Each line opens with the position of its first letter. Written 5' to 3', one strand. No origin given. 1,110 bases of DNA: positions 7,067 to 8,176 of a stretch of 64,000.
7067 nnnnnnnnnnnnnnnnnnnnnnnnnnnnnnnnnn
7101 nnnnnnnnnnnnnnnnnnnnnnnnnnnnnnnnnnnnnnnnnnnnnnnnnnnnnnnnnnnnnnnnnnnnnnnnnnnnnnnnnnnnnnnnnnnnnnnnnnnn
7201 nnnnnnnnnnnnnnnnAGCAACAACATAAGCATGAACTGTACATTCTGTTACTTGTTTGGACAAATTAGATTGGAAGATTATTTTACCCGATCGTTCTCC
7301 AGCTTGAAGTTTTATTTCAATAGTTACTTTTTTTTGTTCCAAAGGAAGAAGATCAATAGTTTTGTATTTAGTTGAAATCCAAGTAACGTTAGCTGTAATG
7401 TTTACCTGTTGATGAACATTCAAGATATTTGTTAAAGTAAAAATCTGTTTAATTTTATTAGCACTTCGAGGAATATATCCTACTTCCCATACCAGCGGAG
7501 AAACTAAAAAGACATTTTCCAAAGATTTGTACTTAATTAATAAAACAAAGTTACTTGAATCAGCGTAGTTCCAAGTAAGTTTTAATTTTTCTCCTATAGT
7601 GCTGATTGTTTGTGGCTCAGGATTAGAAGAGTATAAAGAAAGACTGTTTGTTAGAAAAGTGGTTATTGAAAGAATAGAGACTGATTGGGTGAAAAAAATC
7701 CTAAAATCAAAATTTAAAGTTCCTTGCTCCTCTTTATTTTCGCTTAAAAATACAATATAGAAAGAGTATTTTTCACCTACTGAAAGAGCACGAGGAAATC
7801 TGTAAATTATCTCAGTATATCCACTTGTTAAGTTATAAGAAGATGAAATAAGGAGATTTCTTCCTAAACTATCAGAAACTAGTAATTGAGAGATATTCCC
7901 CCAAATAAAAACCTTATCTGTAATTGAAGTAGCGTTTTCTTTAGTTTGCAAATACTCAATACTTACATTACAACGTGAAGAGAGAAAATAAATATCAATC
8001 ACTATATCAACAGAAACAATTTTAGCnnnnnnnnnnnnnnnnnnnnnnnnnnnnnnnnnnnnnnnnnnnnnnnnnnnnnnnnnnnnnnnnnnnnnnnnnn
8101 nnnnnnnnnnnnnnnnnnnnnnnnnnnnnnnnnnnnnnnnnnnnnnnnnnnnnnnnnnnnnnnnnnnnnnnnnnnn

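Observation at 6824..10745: Candidate three-gene metal module: CDF exporter, secreted acidic PepSY-repeat protein, and membrane-anchored winged-helix regulator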

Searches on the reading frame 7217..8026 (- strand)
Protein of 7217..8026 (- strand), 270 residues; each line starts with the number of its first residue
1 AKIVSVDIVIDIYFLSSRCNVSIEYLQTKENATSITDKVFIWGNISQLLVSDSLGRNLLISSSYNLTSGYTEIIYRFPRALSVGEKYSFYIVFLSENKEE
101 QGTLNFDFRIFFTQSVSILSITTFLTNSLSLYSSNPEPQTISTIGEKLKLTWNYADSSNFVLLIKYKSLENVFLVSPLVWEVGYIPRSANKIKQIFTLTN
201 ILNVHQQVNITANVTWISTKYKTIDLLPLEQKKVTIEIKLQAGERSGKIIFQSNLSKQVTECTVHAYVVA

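Call 23: find_homologous_proteins(query=A3, max_evalue=0.001)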
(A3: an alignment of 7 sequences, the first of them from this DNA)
Query A3 (7 sequences) (270 aa, profile of the alignment): 10 proteins with E <= 0.001 among 5319 candidates.
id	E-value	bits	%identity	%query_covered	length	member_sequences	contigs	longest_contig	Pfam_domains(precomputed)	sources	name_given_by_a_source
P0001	1.2e-104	367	97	100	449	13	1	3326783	PF01047.29,PF13412.13,PF24034.2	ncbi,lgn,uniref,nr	ncbi:MAG: winged helix-turn-helix transcriptional regulator [Candidatus Heimdallarchaeum endolithica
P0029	3.4e-78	281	30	47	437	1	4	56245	PF01047.29,PF13412.13,PF09339.17,PF12802.14,PF13545.13,PF24034.2,PF25213.2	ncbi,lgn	-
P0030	4.1e-76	274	28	47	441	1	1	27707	PF01047.29,PF13412.13,PF12802.14,PF13545.13,PF24034.2,PF25213.2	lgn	-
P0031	9.7e-76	273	26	47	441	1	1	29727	PF01047.29,PF01022.27,PF09339.17,PF12802.14,PF13545.13,PF24034.2,PF25213.2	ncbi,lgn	ncbi:MAG: helix-turn-helix transcriptional regulator [Candidatus Hodarchaeota archaeon]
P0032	3.7e-71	258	28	43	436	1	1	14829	PF01047.29,PF09339.17,PF12802.14,PF13545.13,PF24034.2,PF25213.2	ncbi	ncbi:MAG: helix-turn-helix transcriptional regulator [Promethearchaeota archaeon]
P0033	1.5e-70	256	25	58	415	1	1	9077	PF01047.29,PF12802.14,PF13545.13,PF24034.2,PF25213.2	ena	-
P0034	3.3e-55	205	-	-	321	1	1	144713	PF01047.29,PF13412.13,PF01978.26,PF09339.17,PF12802.14,PF13545.13,PF24034.2,PF25213.2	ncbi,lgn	ncbi:MAG: helix-turn-helix transcriptional regulator [Promethearchaeota archaeon]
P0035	3.7e-53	199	-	-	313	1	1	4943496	PF01047.29,PF12802.14,PF24034.2,PF25213.2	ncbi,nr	ncbi:MAG: MarR family transcriptional regulator [Candidatus Heimdallarchaeota archaeon]|nr:MAG: MarR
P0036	1.6e-43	167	-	-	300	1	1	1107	PF01047.29,PF12802.14,PF13545.13,PF24034.2,PF25213.2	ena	-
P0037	3.2e-40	156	36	19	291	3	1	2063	PF01047.29,PF04545.23,PF12802.14,PF13545.13,PF24034.2,PF25213.2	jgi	jgi:uncharacterized membrane protein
